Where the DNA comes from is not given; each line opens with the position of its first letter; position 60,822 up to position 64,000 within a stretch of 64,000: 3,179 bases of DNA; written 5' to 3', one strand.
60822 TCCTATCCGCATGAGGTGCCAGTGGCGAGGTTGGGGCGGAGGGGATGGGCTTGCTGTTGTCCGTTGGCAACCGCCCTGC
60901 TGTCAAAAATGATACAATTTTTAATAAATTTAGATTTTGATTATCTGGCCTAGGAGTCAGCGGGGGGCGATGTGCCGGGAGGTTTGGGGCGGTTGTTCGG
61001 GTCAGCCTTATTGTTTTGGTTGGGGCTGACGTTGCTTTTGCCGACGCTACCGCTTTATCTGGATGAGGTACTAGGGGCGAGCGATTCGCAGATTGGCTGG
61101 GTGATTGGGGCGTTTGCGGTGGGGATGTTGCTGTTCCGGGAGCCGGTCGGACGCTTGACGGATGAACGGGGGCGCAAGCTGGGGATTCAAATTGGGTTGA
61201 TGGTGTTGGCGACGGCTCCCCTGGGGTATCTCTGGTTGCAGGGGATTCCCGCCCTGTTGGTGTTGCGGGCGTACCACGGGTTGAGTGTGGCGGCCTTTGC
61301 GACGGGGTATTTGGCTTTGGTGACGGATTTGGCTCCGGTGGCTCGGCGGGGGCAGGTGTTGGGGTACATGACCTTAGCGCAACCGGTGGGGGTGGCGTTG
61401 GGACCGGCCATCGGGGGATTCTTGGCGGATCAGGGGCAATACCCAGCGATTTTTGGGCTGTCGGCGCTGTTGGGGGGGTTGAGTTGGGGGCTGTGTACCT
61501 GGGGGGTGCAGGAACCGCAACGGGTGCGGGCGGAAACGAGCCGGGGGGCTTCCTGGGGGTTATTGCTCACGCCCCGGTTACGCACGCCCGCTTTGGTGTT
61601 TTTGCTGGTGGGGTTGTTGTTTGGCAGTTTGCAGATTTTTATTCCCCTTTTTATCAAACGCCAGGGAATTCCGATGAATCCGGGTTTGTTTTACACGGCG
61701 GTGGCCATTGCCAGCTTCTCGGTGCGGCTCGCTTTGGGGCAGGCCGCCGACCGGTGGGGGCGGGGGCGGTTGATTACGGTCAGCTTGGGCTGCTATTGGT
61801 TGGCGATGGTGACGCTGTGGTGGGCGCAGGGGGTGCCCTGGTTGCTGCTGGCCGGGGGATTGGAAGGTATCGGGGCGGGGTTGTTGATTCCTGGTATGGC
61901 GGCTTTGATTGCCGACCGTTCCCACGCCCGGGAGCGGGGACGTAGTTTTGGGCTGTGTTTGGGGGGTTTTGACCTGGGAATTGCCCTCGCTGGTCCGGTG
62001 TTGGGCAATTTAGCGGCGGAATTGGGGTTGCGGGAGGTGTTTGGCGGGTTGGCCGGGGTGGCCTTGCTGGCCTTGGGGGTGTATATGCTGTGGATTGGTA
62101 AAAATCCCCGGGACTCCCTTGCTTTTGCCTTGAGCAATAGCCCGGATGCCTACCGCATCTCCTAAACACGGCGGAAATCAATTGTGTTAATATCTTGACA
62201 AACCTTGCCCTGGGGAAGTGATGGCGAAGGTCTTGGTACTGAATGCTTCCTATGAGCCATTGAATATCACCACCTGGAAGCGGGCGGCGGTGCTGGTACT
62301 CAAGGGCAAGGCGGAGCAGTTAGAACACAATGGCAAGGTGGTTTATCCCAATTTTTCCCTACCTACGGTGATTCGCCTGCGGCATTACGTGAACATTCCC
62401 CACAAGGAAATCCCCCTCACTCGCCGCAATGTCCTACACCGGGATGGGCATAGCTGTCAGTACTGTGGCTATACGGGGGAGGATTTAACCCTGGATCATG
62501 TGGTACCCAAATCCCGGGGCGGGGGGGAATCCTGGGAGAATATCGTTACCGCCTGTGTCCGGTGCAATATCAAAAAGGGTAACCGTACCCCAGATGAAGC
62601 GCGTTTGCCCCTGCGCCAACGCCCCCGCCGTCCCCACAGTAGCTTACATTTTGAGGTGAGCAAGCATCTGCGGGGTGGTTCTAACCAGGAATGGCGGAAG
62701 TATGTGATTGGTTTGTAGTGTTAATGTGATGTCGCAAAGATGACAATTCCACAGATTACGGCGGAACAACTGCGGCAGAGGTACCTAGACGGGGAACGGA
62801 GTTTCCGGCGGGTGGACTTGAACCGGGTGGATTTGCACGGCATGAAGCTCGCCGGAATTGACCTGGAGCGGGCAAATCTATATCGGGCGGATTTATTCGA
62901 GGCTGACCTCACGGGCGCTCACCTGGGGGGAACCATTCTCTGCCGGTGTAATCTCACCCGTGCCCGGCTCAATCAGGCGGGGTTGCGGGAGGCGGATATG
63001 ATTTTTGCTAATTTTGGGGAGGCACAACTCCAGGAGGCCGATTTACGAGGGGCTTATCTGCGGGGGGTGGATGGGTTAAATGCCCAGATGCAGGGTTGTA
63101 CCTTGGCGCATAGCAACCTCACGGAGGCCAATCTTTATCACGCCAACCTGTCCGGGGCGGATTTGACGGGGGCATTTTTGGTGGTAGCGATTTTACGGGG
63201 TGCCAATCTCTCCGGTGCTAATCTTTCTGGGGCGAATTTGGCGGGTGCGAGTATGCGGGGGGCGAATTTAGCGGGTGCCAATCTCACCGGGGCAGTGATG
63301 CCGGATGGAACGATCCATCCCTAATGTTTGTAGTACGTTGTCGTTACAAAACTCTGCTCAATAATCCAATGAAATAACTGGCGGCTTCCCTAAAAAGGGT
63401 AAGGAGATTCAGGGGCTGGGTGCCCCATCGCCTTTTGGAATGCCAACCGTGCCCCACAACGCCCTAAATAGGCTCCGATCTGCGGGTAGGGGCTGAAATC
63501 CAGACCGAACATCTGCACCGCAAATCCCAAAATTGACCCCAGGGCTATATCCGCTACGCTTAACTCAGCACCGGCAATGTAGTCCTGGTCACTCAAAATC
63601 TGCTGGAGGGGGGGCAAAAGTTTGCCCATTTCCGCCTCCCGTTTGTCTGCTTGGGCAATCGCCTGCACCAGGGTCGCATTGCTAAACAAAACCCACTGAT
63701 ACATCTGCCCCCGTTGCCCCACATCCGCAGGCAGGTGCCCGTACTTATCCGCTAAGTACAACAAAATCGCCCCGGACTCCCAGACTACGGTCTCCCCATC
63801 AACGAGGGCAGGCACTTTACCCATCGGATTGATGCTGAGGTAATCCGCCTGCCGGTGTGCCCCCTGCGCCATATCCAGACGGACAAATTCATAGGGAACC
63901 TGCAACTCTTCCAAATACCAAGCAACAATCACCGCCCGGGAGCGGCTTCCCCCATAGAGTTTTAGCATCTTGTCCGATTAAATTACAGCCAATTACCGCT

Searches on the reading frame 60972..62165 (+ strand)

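Call 82: search_protein_families(library=pfam, proteins=[window:60972-62165:+], max_evalue=0.0001)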
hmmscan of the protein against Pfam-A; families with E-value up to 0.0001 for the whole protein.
window:60972-62165:+ (397 aa): 3 families
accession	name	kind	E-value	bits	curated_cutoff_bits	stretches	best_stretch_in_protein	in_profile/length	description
PF07690.21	MFS_1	-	1e-55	189.5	33.4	2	8-287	1-290/347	Major Facilitator Superfamily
PF12832.13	MFS_1_like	-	1.2e-07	31.5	25.2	0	27-161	236-371/373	MFS_1 like family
PF00083.30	Sugar_tr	-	1e-05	25.1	22.3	1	37-170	44-183/452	Sugar (and other) transporter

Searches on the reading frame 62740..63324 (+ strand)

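Call 82: search_protein_families(library=pfam, proteins=[window:62740-63324:+], max_evalue=0.0001)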
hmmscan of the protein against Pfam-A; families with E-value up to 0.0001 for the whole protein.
window:62740-63324:+ (194 aa): 3 families
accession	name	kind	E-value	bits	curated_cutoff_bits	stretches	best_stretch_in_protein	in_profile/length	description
PF00805.28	Pentapeptide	-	6.5e-46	153.9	20.2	6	150-187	1-38/40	Pentapeptide repeats (8 copies)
PF13599.13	Pentapeptide_4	-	1.3e-26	92.9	38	3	69-135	10-76/78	Pentapeptide repeat region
PF13576.12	Pentapeptide_3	-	2.6e-14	53.6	27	0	152-185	6-41/48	Pentapeptide repeats (9 copies)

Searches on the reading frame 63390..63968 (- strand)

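Call 82: search_protein_families(library=pfam, proteins=[window:63390-63968:-], max_evalue=0.0001)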
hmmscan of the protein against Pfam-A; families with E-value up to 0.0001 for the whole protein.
window:63390-63968:- (192 aa): 5 families
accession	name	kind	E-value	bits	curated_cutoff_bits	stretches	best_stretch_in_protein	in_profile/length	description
PF02798.26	GST_N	-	1.6e-20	73.7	20.9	1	2-73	3-75/76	Glutathione S-transferase, N-terminal domain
PF13409.12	GST_N_2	-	4.9e-15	56.3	25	1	15-74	8-69/70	Glutathione S-transferase, N-terminal domain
PF13417.12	GST_N_3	-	1.4e-13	51.4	22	1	15-77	13-72/75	Glutathione S-transferase, N-terminal domain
PF00043.30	GST_C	-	5.1e-08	33.5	20.7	1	106-173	23-91/93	Glutathione S-transferase, C-terminal domain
PF13410.11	GST_C_2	-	3.7e-06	27.4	24.9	1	111-170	8-69/69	Glutathione S-transferase, C-terminal domain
